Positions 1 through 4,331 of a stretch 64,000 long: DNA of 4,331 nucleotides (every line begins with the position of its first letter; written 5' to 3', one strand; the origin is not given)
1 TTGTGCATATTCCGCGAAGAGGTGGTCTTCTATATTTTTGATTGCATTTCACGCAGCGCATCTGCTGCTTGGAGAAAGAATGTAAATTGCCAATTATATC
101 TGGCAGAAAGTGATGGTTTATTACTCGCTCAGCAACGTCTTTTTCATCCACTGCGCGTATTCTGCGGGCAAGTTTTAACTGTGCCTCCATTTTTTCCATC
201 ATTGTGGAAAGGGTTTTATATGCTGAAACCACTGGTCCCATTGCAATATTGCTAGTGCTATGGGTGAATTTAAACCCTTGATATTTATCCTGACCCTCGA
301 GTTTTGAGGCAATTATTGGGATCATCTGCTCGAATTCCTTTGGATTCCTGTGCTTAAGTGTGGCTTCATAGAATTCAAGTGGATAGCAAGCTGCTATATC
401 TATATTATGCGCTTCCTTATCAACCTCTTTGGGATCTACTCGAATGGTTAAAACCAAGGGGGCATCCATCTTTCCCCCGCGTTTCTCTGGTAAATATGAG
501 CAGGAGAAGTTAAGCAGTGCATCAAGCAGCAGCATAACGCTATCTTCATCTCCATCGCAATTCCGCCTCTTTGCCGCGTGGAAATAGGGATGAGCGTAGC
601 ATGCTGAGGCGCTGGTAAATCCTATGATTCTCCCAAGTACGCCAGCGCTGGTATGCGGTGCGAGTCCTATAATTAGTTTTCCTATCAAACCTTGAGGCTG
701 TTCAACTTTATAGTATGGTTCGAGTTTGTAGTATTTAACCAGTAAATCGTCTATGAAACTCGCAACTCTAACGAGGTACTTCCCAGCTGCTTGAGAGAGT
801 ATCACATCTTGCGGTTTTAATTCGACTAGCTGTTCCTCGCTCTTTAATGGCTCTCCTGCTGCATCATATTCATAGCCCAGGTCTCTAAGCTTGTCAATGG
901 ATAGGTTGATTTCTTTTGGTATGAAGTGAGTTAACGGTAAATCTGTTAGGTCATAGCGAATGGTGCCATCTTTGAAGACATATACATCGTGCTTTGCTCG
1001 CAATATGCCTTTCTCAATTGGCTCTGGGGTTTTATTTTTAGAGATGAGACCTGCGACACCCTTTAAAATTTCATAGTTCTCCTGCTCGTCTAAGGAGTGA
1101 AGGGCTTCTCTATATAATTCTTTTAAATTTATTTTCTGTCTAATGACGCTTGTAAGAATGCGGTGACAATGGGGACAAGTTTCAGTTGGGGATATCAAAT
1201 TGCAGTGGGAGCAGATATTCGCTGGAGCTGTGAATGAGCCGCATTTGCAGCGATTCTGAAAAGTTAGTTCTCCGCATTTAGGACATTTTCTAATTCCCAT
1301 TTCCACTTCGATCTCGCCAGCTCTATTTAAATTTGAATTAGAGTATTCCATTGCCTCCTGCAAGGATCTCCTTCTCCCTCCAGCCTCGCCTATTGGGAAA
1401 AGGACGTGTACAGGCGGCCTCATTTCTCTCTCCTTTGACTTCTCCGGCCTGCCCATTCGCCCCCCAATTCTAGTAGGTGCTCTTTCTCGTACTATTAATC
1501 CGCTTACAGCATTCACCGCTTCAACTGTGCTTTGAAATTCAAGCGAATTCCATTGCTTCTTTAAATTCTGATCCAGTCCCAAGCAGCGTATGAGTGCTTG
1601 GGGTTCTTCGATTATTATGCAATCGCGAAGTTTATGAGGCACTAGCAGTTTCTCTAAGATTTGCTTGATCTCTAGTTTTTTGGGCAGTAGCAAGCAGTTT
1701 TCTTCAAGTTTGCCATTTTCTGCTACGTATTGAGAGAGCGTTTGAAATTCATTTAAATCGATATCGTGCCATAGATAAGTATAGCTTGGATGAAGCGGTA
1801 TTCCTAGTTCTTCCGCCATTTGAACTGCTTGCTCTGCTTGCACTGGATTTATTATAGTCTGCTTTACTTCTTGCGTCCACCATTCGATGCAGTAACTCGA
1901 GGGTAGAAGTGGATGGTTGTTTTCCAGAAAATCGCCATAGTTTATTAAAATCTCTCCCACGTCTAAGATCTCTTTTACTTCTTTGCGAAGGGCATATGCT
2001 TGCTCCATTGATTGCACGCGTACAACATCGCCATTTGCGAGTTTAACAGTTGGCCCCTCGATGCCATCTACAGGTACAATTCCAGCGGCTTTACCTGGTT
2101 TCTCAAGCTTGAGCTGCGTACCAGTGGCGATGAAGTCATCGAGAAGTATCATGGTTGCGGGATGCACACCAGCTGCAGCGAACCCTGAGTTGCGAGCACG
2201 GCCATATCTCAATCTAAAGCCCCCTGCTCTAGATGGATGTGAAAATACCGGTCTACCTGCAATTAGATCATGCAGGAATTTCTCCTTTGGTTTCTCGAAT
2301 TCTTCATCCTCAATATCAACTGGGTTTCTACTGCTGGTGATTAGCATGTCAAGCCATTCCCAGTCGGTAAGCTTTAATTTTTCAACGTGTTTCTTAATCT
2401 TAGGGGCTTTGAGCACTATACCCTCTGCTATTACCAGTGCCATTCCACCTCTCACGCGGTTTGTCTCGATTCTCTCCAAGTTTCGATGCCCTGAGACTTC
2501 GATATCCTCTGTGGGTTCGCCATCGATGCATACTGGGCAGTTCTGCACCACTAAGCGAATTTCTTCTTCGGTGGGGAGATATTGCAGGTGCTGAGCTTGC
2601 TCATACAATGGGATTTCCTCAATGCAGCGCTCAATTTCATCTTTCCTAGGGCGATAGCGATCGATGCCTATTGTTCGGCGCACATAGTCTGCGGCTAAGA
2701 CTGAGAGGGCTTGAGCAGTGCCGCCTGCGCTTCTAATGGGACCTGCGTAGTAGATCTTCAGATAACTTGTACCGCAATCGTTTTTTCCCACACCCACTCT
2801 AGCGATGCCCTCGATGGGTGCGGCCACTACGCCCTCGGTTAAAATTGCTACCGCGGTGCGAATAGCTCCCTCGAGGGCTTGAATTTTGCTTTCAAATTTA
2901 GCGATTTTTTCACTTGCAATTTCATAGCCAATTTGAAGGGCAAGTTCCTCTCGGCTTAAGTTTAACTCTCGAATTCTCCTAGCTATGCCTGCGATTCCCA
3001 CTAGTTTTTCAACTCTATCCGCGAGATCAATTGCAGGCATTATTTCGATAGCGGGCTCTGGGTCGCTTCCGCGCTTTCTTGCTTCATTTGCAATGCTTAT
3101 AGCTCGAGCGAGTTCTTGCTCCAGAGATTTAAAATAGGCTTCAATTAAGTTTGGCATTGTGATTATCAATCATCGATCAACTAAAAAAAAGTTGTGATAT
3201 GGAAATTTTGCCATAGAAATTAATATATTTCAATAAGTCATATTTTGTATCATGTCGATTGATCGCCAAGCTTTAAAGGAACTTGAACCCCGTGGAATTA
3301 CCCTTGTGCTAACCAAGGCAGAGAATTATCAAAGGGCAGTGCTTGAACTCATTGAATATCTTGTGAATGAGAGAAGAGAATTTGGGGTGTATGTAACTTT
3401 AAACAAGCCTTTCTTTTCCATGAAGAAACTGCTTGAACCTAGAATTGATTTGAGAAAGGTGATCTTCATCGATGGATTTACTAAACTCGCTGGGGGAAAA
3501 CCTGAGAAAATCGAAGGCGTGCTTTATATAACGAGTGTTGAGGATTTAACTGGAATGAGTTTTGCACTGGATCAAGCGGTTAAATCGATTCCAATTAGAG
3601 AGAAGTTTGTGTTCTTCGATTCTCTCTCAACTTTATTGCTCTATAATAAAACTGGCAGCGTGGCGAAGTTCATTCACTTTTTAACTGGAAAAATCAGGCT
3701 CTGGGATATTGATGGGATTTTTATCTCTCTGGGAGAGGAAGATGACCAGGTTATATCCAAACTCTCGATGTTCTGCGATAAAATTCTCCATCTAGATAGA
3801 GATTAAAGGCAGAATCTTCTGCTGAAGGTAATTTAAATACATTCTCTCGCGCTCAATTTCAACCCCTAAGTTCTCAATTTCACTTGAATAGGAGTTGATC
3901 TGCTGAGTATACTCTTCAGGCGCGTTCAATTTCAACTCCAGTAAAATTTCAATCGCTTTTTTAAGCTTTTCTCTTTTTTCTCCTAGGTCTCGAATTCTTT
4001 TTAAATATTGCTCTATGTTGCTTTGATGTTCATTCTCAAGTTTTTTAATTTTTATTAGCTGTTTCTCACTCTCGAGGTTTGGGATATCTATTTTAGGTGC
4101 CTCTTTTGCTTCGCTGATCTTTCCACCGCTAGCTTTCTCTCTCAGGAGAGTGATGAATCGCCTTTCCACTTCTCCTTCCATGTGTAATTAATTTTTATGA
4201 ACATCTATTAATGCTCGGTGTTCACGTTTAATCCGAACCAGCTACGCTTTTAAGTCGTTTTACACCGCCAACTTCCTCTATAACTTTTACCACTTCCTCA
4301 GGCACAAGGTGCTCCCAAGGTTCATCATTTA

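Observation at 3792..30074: Three paralogous copies of an uncharacterised coiled-coil domain within 26 kb, one fused to a membrane anchor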

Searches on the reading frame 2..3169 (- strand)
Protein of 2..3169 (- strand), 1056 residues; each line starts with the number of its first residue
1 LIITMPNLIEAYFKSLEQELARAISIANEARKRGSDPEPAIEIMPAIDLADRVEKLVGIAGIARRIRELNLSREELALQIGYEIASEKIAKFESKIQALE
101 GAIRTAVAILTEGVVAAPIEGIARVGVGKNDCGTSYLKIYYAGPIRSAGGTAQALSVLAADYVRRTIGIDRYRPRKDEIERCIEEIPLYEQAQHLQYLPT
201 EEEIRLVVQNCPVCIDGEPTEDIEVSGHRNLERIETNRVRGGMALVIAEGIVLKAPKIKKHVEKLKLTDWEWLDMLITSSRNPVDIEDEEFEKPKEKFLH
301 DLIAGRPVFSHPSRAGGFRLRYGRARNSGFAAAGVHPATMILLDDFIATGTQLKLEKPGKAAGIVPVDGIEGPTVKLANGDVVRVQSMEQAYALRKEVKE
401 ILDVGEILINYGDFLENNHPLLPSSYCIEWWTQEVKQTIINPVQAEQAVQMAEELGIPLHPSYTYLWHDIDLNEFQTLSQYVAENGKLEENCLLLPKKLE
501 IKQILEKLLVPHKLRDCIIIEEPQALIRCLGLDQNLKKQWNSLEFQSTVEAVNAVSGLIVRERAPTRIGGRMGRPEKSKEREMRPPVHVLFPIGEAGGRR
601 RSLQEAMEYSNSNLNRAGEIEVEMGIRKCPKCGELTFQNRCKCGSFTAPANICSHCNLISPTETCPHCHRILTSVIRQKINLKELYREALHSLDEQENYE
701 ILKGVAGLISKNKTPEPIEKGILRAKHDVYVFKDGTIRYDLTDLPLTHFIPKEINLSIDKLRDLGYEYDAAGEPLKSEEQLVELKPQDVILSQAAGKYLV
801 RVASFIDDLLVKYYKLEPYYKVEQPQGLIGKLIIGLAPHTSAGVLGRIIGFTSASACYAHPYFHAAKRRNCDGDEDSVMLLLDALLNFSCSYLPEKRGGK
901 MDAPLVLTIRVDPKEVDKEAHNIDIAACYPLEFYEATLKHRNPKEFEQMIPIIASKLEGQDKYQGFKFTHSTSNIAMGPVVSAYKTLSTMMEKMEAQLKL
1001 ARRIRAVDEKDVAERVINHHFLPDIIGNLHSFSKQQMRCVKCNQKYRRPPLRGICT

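Call 20: search_protein_families(library=pfam, proteins=[window:2-3169:-], max_evalue=0.001)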
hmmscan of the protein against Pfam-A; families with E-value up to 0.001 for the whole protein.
window:2-3169:- (1056 aa): 3 families
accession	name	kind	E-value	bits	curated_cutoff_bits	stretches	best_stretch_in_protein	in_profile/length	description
PF24844.1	PolC_DP2_central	-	8.1e-165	548.6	24.3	1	289-657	5-367/372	DNA polymerase II large subunit DP2, central domain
PF24846.1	PolC_DP2_cat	-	2.6e-151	503.1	24.3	1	698-993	4-299/299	DNA polymerase II large subunit DP2, catalytic domain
PF03833.19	PolC_DP2_N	-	8.6e-123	409.2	24.3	1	12-277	2-269/271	DNA polymerase II large subunit DP2, N-terminal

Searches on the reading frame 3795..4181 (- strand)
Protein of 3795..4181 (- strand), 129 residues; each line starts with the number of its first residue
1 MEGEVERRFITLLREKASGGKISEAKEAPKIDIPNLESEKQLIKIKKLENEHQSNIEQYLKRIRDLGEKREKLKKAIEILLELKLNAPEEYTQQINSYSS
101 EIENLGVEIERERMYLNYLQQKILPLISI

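Call 8: search_protein_families(library=pfam, proteins=[window:3795-4181:-], max_evalue=1)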
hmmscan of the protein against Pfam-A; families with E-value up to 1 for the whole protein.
window:3795-4181:- (129 aa): 6 families
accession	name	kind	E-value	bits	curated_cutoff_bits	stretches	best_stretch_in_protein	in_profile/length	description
PF18385.6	Tiam_CC_Ex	-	0.026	15.3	25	1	72-125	8-63/98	T-lymphoma invasion and metastasis CC-Ex domain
PF15209.11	IL31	-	0.051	13.9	27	1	46-90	55-99/132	Interleukin 31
PF09969.14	DUF2203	-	0.14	13.3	24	1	39-111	9-78/122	Uncharacterized conserved protein (DUF2203)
PF03961.19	FapA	-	0.18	11.8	31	1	33-112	135-229/272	Flagellar Assembly Protein A beta solenoid domain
PF13250.11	DUF4041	-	0.33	11.3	27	0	54-79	21-46/56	Domain of unknown function (DUF4041)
PF14703.12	PHM7_cyt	-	0.69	10.5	27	0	42-115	41-116/174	Cytosolic domain of 10TM putative phosphate transporter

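Call 9: search_protein_families(library=ncbifam, proteins=[window:3795-4181:-], max_evalue=1)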
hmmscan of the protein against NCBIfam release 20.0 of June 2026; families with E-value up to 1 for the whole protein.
window:3795-4181:- (129 aa): 7 families
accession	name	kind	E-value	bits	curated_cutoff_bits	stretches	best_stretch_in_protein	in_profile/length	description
NF045487.1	ASRP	equivalog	0.0083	14.8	300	1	38-114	360-436/593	archaea-specific SMC-related protein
NF042953.1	Hhe_antiphage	equivalog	0.0083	13.5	2000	1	31-108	593-666/1797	DUF4011 domain-containing anti-phage protein Hhe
NF053609.1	Sul12a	equivalog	0.032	14.4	150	1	26-76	52-101/103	Sul12a family chromatin-organizing protein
NF033542.1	transpos_IS110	equivalog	0.033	13.3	140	1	33-85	173-215/343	IS110 family RNA-guided transposase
NF047950.2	ATportTamA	equivalog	0.064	11.8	625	1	40-110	16-91/569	autotransporter assembly complex protein TamA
TIGR04450.1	Gpos_C8_like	subfamily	0.097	12.3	27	1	18-98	41-120/240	putative immunity/bacteriocin fusion bifunctional protein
TIGR01541.1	tape_meas_lam_C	equivalog_domain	0.48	9.5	104.75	1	14-72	22-83/332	phage tail tape measure protein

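Call 42: search_protein_families(library=padloc, proteins=[window:3795-4181:-], max_evalue=0.1)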
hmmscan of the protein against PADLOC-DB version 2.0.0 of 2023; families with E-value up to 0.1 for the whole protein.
window:3795-4181:- (129 aa): 6 families
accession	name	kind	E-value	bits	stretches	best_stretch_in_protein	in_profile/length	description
PDLC02709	PbeC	-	0.001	15.7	1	6-120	363-457/661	PbeC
PDLC04890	PDC-S06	-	0.0021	14.7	1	24-123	343-443/732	-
PDLC00006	DruC1|DruC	-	0.016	11.7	1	34-122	211-298/626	Unknown function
PDLC02110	Cas7_IIId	-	0.018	13.2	1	44-72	131-159/171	-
PDLC02208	Ppl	-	0.025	10.7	1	22-123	535-638/894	-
PDLC04135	mad3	-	0.041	11.4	1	39-108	165-239/374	mads_3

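Call 43: search_protein_families(library=phrogs, proteins=[window:3795-4181:-], max_evalue=0.1)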
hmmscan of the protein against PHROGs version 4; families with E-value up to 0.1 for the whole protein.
window:3795-4181:- (129 aa): 2 families
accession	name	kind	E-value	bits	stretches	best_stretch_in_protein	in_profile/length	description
phrog_233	-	head and packaging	0.016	16.9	1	46-118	19-92/161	head scaffolding protein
phrog_1400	-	moron, auxiliary metabolic gene and host takeover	0.024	15.5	1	22-122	94-192/251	Srd anti-sigma factor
